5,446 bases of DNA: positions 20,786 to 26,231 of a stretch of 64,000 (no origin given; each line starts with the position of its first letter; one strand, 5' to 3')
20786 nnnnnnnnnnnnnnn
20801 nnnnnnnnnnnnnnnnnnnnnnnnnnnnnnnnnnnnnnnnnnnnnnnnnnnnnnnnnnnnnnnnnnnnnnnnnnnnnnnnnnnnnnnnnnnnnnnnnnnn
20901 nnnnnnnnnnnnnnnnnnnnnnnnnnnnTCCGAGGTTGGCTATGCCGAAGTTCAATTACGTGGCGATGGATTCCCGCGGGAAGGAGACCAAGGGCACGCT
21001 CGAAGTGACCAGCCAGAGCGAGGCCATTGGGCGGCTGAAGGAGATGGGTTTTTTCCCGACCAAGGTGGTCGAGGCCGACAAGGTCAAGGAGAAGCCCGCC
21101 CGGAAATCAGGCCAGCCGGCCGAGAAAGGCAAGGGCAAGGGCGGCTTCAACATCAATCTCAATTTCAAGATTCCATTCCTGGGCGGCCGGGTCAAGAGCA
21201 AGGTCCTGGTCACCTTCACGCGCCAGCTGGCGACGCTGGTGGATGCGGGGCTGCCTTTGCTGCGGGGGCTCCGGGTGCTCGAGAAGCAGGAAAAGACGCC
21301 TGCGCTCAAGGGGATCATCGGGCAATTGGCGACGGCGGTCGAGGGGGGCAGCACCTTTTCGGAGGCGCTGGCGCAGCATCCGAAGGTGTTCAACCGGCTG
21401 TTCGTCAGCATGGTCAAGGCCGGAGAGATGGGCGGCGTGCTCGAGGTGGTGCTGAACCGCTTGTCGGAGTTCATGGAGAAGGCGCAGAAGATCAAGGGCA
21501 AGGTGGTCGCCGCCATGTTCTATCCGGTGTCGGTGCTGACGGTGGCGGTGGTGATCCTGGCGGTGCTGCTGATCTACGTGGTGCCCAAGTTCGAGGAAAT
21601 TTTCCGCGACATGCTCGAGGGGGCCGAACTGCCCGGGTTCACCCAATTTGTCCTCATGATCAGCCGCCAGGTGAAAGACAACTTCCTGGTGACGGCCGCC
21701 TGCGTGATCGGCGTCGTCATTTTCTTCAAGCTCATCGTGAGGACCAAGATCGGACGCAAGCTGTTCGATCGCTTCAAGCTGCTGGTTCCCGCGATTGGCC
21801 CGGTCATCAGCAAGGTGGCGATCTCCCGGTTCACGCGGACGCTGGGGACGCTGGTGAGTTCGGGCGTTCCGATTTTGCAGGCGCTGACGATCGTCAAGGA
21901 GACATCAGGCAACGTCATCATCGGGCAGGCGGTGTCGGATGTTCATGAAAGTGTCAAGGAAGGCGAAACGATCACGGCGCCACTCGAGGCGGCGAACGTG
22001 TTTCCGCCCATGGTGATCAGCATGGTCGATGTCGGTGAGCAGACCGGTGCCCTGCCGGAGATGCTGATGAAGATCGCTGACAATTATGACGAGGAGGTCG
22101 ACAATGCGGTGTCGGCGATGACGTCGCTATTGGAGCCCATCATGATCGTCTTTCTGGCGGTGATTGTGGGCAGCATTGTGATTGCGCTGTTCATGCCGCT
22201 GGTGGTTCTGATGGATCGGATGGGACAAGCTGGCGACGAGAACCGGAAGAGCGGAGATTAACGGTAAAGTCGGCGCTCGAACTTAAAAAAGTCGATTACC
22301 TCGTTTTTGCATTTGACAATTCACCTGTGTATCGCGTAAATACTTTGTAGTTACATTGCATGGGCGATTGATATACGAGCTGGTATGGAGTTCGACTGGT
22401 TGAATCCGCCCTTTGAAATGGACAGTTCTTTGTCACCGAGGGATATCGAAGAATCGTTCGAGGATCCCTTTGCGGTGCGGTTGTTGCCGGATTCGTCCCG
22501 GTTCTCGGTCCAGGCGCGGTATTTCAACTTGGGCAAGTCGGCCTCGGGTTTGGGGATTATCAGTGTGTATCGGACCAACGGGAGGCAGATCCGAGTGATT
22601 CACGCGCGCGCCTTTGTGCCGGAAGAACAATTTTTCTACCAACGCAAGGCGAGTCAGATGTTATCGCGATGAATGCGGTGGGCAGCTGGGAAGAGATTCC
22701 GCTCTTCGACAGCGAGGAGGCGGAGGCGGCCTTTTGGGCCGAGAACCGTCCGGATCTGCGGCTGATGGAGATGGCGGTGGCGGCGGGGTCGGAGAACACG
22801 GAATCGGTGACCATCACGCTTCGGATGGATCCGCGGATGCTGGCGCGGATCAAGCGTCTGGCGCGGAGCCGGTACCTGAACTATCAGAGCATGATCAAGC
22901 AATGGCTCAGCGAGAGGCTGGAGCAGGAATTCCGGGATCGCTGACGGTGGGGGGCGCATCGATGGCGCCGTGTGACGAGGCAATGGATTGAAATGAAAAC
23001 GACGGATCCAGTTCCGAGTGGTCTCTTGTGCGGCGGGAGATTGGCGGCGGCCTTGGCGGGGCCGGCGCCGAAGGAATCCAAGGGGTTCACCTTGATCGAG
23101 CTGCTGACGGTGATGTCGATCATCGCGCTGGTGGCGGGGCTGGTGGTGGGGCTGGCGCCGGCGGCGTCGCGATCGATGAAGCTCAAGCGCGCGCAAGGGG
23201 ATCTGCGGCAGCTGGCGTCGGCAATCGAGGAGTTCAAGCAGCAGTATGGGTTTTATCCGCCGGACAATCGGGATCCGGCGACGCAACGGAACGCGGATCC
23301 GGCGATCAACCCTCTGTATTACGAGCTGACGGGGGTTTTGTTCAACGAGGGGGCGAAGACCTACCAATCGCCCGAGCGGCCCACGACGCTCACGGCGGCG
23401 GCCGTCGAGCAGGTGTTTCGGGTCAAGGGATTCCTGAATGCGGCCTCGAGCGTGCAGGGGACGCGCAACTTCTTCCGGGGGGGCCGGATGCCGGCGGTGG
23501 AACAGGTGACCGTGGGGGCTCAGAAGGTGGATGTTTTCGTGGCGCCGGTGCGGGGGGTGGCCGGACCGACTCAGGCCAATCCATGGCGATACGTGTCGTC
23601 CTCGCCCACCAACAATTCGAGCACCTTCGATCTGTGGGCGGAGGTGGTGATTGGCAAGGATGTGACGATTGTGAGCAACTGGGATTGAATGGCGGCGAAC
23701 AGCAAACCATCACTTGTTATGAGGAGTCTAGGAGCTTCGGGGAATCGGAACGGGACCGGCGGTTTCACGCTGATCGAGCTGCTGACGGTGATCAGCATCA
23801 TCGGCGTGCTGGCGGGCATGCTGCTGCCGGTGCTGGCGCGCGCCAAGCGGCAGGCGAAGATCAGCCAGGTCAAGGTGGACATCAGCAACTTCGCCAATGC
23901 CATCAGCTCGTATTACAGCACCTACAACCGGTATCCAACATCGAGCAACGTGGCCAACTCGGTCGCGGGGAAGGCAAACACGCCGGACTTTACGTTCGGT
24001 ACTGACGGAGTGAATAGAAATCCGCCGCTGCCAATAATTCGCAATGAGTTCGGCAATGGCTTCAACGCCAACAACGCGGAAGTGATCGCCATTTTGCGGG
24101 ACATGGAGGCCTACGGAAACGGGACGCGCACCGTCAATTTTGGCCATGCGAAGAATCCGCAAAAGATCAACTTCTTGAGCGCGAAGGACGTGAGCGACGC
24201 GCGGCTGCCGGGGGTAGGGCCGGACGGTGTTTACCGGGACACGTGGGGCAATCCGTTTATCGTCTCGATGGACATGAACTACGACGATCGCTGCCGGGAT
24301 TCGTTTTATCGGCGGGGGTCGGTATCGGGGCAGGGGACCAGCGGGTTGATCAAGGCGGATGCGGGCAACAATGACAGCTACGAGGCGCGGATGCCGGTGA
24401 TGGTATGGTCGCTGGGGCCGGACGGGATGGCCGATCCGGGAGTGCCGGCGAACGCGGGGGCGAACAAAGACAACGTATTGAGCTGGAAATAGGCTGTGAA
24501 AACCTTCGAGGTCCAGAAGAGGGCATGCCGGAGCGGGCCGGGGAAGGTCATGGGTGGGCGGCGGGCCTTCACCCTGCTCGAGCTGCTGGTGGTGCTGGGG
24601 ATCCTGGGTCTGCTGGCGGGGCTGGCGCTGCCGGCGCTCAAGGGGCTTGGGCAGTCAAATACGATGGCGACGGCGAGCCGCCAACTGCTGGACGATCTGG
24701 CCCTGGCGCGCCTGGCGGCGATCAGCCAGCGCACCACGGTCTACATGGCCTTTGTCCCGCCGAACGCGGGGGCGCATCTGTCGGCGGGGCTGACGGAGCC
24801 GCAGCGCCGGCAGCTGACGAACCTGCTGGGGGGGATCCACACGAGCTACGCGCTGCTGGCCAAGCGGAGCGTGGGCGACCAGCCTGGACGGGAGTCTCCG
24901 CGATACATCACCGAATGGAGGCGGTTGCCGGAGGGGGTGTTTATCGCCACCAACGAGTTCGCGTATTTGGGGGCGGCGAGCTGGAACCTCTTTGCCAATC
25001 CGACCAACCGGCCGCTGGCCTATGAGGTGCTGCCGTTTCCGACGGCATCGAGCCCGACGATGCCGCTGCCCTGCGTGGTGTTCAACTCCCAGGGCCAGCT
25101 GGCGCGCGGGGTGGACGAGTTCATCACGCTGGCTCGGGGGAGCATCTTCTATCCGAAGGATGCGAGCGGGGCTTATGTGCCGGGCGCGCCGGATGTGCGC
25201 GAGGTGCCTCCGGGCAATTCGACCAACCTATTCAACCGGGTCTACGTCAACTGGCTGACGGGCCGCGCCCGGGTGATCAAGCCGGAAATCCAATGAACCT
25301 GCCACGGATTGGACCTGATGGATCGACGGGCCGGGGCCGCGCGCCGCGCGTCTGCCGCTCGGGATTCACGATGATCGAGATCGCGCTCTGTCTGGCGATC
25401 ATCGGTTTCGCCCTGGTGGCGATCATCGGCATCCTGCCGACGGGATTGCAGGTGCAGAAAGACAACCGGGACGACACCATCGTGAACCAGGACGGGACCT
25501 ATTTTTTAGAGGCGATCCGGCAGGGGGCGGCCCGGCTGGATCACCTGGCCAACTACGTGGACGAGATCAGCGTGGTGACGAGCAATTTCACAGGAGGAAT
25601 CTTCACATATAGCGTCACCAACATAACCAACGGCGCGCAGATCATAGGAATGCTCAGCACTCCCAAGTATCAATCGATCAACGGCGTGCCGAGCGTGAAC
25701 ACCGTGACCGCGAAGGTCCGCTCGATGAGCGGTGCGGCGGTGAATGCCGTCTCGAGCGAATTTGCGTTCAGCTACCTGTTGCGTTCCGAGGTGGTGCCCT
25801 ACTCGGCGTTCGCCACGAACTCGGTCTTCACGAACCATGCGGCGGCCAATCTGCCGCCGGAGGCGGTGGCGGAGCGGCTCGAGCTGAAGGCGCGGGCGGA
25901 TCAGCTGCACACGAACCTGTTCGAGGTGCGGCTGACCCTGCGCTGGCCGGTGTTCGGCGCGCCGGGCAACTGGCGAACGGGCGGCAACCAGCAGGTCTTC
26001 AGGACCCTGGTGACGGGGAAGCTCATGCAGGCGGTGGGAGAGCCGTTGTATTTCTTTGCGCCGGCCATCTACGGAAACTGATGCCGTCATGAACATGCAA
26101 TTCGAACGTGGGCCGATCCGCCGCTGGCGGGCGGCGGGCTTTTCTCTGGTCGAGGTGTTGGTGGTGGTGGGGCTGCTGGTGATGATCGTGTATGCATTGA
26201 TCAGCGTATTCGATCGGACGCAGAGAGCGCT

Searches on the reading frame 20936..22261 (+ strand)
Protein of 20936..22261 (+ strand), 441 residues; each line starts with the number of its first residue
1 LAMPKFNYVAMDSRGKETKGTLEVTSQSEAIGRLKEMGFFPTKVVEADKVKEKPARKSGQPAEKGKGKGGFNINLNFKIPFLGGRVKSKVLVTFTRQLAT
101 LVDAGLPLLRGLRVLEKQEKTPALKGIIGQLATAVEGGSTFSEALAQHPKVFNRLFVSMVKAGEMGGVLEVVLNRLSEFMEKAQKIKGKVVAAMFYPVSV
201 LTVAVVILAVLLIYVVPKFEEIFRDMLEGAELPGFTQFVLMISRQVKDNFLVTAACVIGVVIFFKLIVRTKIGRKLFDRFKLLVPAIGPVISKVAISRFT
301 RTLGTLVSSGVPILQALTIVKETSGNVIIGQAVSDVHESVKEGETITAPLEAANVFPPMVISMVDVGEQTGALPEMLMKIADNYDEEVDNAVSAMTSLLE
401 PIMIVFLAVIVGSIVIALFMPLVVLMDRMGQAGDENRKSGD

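Call 8: search_protein_families(library=pfam, proteins=[window:20936-22261:+], max_evalue=0.01)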
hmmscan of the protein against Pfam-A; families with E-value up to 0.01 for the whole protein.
window:20936-22261:+ (441 aa): 1 family
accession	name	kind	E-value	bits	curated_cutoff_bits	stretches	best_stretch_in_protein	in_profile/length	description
PF00482.28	T2SSF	-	2.6e-66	221.7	25.2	2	94-217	1-125/125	Type II secretion system (T2SS), protein F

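Call 56: search_protein_families(library=ncbifam, proteins=[window:20936-22261:+], max_evalue=0.01)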
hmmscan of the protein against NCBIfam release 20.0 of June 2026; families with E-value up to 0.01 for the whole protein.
window:20936-22261:+ (441 aa): 6 families
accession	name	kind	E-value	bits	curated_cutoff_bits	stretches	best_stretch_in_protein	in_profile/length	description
NF052606.1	T4PiliAsmPilCMyx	equivalog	1.7e-121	406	700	1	3-426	19-415/419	type IV pilus assembly protein PilC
TIGR02120.1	GspF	equivalog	1.5e-119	399.9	424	1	6-425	1-397/401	type II secretion system inner membrane protein GspF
NF052607.1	T4PiliAsmPilCThrm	equivalog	5.3e-109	365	700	1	3-429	1-404/406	type IV pilus assembly protein PilC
NF047826.1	T3SSXpsF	equivalog_domain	1.3e-85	287.6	650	1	3-430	1-405/405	type II secretion system protein XpsF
NF007861.0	PRK10573.1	equivalog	3.6e-75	253.5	401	1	87-430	57-399/401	protein transport protein HofC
NF041012.2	T4P_ComGB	equivalog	5.7e-42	144.2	240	2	152-426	60-331/332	competence type IV pilus assembly protein ComGB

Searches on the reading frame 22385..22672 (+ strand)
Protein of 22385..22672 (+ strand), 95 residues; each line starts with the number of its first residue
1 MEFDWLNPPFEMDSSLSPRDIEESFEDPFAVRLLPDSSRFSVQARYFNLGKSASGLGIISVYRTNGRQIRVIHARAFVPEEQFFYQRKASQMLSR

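Call 20: search_protein_families(library=pfam, proteins=[window:22385-22672:+], max_evalue=0.01)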
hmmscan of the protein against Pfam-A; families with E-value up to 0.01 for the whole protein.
window:22385-22672:+ (95 aa): 1 family
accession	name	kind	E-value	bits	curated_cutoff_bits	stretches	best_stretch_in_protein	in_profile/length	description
PF04365.19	BrnT_toxin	-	0.0009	19.9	34.5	1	16-78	15-74/77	Ribonuclease toxin, BrnT, of type II toxin-antitoxin system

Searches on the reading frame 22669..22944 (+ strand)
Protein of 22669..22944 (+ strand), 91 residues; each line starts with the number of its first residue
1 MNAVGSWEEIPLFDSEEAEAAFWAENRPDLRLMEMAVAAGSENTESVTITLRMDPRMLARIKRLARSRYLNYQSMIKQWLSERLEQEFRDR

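Call 20: search_protein_families(library=pfam, proteins=[window:22669-22944:+], max_evalue=0.01)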
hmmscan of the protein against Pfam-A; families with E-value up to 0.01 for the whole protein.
window:22669-22944:+ (91 aa): 4 families
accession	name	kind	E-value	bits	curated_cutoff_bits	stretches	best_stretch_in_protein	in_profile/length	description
PF12441.14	CopG_antitoxin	-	2.2e-10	41.6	28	1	9-82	2-78/79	CopG antitoxin of type II toxin-antitoxin system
PF23807.1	RHH_10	-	0.0033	18.1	27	1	42-89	19-66/84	Ribbon-helix-helix protein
PF19807.5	DUF6290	-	0.0072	16.9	27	0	48-88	3-43/72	Family of unknown function (DUF6290)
PF14384.12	BrnA_antitoxin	-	0.0077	17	26.1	1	20-82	7-66/68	BrnA antitoxin of type II toxin-antitoxin system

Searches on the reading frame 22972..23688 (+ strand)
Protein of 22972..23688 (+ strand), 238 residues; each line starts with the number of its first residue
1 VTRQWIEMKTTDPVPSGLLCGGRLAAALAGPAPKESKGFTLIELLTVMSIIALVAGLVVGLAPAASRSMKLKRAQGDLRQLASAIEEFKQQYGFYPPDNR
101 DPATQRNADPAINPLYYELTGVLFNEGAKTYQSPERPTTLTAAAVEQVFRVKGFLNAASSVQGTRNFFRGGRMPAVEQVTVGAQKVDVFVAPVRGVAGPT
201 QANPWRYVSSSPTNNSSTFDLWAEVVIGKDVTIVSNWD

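Call 8: search_protein_families(library=pfam, proteins=[window:22972-23688:+], max_evalue=0.01)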
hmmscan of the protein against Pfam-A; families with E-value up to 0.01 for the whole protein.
window:22972-23688:+ (238 aa): 2 families
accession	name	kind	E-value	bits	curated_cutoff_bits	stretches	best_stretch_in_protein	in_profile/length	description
PF07963.17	N_methyl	-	2.1e-07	30.6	21.2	1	36-58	4-26/27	Prokaryotic N-terminal methylation motif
PF18160.6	SLATT_5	-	0.0082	15.9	29.5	0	43-96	67-115/192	SMODS and SLOG-associating 2TM effector domain family 5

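Call 56: search_protein_families(library=ncbifam, proteins=[window:22972-23688:+], max_evalue=0.01)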
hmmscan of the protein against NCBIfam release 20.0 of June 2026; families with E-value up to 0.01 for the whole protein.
window:22972-23688:+ (238 aa): 9 families
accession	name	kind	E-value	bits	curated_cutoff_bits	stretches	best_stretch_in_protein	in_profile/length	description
TIGR01710.1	typeII_sec_gspG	equivalog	2.3e-08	34.2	88.85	1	37-99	1-63/134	type II secretion system major pseudopilin GspG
TIGR01708.2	typeII_sec_gspH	equivalog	2.1e-07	31.1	80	1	36-87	1-49/169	type II secretion system minor pseudopilin GspH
TIGR02532.1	IV_pilin_GFxxxE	domain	1.5e-06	27.8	16.3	1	37-58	2-23/24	prepilin-type N-terminal cleavage/methylation domain-containing protein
NF041013.1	T4P_ComGE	equivalog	0.00023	21.2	49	1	34-70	1-37/83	competence type IV pilus minor pilin ComGE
TIGR02596.1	TIGR02596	subfamily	0.00038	20.6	70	1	39-78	1-40/196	Verru_Chthon cassette protein D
NF040982.1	ComGD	equivalog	0.0021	18.5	70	1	37-73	2-38/139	competence type IV pilus minor pilin ComGD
NF007862.0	PRK10574.1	equivalog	0.0025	18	138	1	35-59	3-27/145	prepilin peptidase-dependent pilin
NF041002.1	pilin_ComGF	equivalog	0.0098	16.1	80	0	37-68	2-33/139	competence type IV pilus minor pilin ComGF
NF040999.1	pilin_ComGC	equivalog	0.0098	16.1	75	0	37-55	2-20/84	competence type IV pilus major pilin ComGC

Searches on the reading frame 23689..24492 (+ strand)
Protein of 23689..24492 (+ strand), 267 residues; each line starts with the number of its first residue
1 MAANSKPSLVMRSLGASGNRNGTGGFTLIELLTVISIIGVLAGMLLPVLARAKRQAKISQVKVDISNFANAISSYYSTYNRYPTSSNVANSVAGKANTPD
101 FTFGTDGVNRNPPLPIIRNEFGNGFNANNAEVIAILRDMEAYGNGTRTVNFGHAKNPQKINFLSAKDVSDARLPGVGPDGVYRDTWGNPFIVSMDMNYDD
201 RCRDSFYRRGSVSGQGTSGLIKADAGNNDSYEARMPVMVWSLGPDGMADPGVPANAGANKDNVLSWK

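Call 8: search_protein_families(library=pfam, proteins=[window:23689-24492:+], max_evalue=0.01)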
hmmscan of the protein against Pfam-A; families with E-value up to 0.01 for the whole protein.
window:23689-24492:+ (267 aa): 2 families
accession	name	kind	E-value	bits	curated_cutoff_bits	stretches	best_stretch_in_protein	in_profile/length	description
PF07963.17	N_methyl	-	4.5e-06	26.4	21.2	1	23-46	4-27/27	Prokaryotic N-terminal methylation motif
PF08334.16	T2SSG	-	0.00047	20.6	21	0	52-88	5-41/108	Type II secretion system (T2SS), protein G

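Call 56: search_protein_families(library=ncbifam, proteins=[window:23689-24492:+], max_evalue=0.01)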
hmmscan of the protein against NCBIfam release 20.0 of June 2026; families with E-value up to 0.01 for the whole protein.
window:23689-24492:+ (267 aa): 7 families
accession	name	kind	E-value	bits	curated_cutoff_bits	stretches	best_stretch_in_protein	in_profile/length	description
TIGR01710.1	typeII_sec_gspG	equivalog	5.2e-13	49.2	88.85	1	25-91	2-68/134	type II secretion system major pseudopilin GspG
NF041775.1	typeIV_PilA_Myxo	equivalog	4.4e-09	36.6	400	1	24-89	11-76/214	type IV pilin protein PilA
TIGR01708.2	typeII_sec_gspH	equivalog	6.6e-06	26.2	80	1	25-60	3-38/169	type II secretion system minor pseudopilin GspH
TIGR02532.1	IV_pilin_GFxxxE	domain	1.8e-05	24.4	16.3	1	24-45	2-23/24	prepilin-type N-terminal cleavage/methylation domain-containing protein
NF041013.1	T4P_ComGE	equivalog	0.00023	21.2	49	1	25-65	5-45/83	competence type IV pilus minor pilin ComGE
NF040999.1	pilin_ComGC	equivalog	0.00034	20.8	75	1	25-57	3-35/84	competence type IV pilus major pilin ComGC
NF007862.0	PRK10574.1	equivalog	0.00038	20.6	138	1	24-72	5-53/145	prepilin peptidase-dependent pilin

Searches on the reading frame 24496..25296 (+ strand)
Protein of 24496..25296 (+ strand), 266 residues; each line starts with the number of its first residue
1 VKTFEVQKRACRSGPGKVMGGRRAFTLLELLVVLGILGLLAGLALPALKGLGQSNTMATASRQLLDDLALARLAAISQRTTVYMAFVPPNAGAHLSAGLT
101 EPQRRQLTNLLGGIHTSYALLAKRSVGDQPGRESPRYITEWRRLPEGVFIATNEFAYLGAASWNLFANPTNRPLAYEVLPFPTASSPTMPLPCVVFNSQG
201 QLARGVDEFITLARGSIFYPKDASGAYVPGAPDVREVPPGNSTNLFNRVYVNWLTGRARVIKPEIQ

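Call 8: search_protein_families(library=pfam, proteins=[window:24496-25296:+], max_evalue=0.01)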
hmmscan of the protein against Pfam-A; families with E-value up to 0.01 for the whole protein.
window:24496-25296:+ (266 aa): 2 families
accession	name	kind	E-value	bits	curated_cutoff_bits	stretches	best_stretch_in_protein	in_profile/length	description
PF07963.17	N_methyl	-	1.4e-05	24.9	21.2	1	21-45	3-27/27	Prokaryotic N-terminal methylation motif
PF12019.13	GspH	-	0.0095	16.9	21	0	60-105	1-30/108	Type II transport protein GspH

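Call 56: search_protein_families(library=ncbifam, proteins=[window:24496-25296:+], max_evalue=0.01)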
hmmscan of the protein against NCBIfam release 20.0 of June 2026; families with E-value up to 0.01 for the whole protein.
window:24496-25296:+ (266 aa): 9 families
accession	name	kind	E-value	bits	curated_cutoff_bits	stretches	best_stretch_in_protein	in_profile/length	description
TIGR02596.1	TIGR02596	subfamily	1.7e-09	38.1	70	1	25-86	1-62/196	Verru_Chthon cassette protein D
TIGR01708.2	typeII_sec_gspH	equivalog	1.4e-07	31.7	80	1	23-82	2-61/169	type II secretion system minor pseudopilin GspH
TIGR02532.1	IV_pilin_GFxxxE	domain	7.4e-06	25.6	16.3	1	22-45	1-24/24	prepilin-type N-terminal cleavage/methylation domain-containing protein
TIGR01710.1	typeII_sec_gspG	equivalog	9.7e-06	25.6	88.85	1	23-63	1-41/134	type II secretion system major pseudopilin GspG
NF041013.1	T4P_ComGE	equivalog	3.7e-05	23.7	49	1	23-65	4-46/83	competence type IV pilus minor pilin ComGE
NF040982.1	ComGD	equivalog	0.00012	22.5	70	1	23-90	2-69/139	competence type IV pilus minor pilin ComGD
NF007862.0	PRK10574.1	equivalog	0.00073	19.7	138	1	22-53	4-35/145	prepilin peptidase-dependent pilin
NF041775.1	typeIV_PilA_Myxo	equivalog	0.0035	17.3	400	1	22-48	10-36/214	type IV pilin protein PilA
NF007800.0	PRK10506.1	equivalog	0.0078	16.1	158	0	19-83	5-69/163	prepilin peptidase-dependent protein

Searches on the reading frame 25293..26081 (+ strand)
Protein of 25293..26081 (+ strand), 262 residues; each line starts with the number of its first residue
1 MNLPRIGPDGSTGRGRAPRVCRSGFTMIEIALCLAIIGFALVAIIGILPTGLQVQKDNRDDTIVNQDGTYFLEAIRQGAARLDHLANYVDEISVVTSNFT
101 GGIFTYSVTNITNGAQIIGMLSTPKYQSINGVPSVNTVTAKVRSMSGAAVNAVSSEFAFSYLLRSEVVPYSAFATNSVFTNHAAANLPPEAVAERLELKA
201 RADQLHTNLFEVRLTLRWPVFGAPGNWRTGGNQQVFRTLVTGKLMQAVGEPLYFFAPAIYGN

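Call 9: search_protein_families(library=pfam, proteins=[window:25293-26081:+], max_evalue=0.01)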
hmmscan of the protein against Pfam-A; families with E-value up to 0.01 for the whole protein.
window:25293-26081:+ (262 aa): 1 family
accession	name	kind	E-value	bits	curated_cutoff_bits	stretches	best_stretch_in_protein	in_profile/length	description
PF07963.17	N_methyl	-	0.00082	19.3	21.2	1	22-44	4-26/27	Prokaryotic N-terminal methylation motif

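Call 56: search_protein_families(library=ncbifam, proteins=[window:25293-26081:+], max_evalue=0.01)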
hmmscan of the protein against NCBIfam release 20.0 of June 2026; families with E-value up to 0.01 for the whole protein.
window:25293-26081:+ (262 aa): 3 families
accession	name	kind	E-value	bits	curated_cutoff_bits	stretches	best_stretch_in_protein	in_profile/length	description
TIGR02532.1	IV_pilin_GFxxxE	domain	0.0019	18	16.3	1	22-44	1-23/24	prepilin-type N-terminal cleavage/methylation domain-containing protein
TIGR02598.1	TIGR02598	subfamily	0.0024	18.1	51.4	1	24-53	1-30/151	Verru_Chthon cassette protein B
TIGR02523.1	type_IV_pilV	equivalog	0.0034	17.9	52.2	1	23-84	2-63/139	type IV pilus modification protein PilV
